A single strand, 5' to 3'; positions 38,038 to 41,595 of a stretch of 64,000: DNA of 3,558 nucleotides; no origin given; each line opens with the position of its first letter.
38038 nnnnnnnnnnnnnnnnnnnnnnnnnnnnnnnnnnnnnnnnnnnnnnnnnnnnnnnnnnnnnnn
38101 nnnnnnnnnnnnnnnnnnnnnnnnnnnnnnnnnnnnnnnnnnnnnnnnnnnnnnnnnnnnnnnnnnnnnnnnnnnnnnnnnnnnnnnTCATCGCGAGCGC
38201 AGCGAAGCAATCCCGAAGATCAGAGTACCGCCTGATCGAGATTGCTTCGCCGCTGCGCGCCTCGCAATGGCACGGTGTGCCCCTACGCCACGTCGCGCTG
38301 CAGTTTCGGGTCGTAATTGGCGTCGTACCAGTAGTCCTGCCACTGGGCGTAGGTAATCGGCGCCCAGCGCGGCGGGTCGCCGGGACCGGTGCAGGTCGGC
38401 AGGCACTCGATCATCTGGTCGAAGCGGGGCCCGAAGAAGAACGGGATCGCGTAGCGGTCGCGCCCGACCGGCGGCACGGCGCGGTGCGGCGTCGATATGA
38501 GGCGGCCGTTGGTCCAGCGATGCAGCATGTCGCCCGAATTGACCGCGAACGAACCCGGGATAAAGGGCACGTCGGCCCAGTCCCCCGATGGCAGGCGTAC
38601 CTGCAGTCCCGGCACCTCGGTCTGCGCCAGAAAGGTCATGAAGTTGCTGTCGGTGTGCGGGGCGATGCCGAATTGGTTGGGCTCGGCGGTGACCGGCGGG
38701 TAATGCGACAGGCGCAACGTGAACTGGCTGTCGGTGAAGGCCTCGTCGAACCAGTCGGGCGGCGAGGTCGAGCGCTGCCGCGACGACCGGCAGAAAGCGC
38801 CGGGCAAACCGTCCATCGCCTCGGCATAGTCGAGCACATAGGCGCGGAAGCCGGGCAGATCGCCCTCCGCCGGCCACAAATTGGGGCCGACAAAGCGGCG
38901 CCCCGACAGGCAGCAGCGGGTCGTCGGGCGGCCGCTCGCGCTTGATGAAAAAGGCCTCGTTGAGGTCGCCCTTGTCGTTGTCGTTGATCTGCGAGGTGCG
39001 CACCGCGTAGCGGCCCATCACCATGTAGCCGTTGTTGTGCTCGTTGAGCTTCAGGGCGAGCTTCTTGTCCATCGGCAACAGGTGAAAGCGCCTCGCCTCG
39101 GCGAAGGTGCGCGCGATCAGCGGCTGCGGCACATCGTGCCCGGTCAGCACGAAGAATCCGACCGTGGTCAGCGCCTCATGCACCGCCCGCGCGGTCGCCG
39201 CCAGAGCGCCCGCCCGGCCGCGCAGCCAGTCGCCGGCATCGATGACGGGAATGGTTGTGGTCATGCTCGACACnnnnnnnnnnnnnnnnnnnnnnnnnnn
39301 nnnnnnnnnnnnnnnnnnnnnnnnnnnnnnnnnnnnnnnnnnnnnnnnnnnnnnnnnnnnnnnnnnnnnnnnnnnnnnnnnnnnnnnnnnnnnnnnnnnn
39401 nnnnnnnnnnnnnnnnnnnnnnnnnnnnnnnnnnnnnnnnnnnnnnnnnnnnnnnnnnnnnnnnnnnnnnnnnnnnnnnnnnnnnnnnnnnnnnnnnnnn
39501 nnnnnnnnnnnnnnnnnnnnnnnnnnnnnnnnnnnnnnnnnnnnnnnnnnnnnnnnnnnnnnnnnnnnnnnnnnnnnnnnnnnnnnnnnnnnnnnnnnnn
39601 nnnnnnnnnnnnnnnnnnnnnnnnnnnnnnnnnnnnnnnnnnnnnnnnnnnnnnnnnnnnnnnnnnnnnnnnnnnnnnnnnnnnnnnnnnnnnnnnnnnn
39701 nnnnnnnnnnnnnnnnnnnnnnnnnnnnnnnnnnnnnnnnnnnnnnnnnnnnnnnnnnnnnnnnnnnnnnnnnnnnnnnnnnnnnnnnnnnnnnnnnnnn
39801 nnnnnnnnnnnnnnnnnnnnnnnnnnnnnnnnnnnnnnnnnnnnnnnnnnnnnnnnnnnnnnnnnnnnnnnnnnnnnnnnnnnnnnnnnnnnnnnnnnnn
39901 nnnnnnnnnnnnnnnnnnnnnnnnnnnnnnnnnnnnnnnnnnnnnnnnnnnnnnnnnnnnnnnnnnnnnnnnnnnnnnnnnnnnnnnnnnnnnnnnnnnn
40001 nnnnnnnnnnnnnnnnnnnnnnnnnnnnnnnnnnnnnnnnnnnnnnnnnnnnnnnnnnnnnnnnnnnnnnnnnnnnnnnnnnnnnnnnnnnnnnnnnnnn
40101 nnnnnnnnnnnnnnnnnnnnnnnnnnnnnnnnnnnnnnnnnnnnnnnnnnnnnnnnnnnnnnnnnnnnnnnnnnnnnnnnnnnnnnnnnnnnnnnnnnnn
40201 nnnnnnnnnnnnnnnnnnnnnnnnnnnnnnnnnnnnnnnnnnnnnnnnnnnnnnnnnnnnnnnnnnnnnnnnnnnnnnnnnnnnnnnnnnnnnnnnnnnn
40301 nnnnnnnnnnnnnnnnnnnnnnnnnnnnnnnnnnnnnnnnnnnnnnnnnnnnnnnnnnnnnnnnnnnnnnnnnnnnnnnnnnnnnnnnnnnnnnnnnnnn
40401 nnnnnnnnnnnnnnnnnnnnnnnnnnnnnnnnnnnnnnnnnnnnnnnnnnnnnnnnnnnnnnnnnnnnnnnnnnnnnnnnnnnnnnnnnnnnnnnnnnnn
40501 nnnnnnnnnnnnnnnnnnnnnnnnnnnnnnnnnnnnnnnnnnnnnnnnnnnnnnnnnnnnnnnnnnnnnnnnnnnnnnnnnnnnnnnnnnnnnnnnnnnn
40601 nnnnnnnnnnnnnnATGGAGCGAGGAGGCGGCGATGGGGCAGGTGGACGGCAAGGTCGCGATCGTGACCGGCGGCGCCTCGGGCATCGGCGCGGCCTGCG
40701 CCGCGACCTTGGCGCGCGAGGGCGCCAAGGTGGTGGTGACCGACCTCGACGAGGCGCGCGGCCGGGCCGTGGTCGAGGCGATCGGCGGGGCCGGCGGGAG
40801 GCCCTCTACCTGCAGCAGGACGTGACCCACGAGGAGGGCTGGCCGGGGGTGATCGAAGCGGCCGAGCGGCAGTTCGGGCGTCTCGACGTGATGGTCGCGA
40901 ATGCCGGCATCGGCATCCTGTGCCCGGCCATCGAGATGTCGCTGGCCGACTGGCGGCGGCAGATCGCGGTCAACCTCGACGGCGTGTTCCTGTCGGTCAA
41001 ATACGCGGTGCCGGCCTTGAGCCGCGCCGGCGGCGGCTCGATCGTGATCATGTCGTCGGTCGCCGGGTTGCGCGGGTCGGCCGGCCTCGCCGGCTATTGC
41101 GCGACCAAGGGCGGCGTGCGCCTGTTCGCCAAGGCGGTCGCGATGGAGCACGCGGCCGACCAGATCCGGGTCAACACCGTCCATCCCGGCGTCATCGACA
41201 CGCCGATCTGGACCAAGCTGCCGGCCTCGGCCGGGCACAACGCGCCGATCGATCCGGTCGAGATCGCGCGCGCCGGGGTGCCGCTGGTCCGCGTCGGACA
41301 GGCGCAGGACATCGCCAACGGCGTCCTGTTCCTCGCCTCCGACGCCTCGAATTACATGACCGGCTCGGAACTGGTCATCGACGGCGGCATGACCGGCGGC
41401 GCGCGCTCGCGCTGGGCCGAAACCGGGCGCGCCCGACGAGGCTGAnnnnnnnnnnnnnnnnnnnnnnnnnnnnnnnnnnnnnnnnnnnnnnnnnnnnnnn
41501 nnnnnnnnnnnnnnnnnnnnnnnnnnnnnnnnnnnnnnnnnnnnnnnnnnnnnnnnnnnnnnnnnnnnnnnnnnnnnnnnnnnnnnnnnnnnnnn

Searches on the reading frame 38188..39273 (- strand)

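Call 59: search_protein_families(library=pfam, proteins=[window:38188-39273:-], max_evalue=0.00001)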
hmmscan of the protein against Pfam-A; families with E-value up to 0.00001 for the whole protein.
window:38188-39273:- (361 aa): 1 family
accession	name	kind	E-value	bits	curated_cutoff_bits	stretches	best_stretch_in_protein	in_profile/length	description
PF14226.12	DIOX_N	-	8.1e-21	75.3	27.3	1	8-119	1-103/117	non-haem dioxygenase in morphine synthesis N-terminal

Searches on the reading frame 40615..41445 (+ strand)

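Call 60: search_protein_families(library=pfam, proteins=[window:40615-41445:+], max_evalue=0.00001)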
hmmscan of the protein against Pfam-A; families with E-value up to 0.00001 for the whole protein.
window:40615-41445:+ (276 aa): 3 families
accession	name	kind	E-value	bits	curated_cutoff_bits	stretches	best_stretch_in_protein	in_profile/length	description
PF13561.12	adh_short_C2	-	2.6e-50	171.6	27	1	64-260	47-236/236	Enoyl-(Acyl carrier protein) reductase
PF00106.31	adh_short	-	2.3e-40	138.6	26.6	1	60-202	48-190/195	short chain dehydrogenase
PF23441.1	SDR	-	3.2e-08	33.7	27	1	91-259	92-255/258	SDR-like rossmann domain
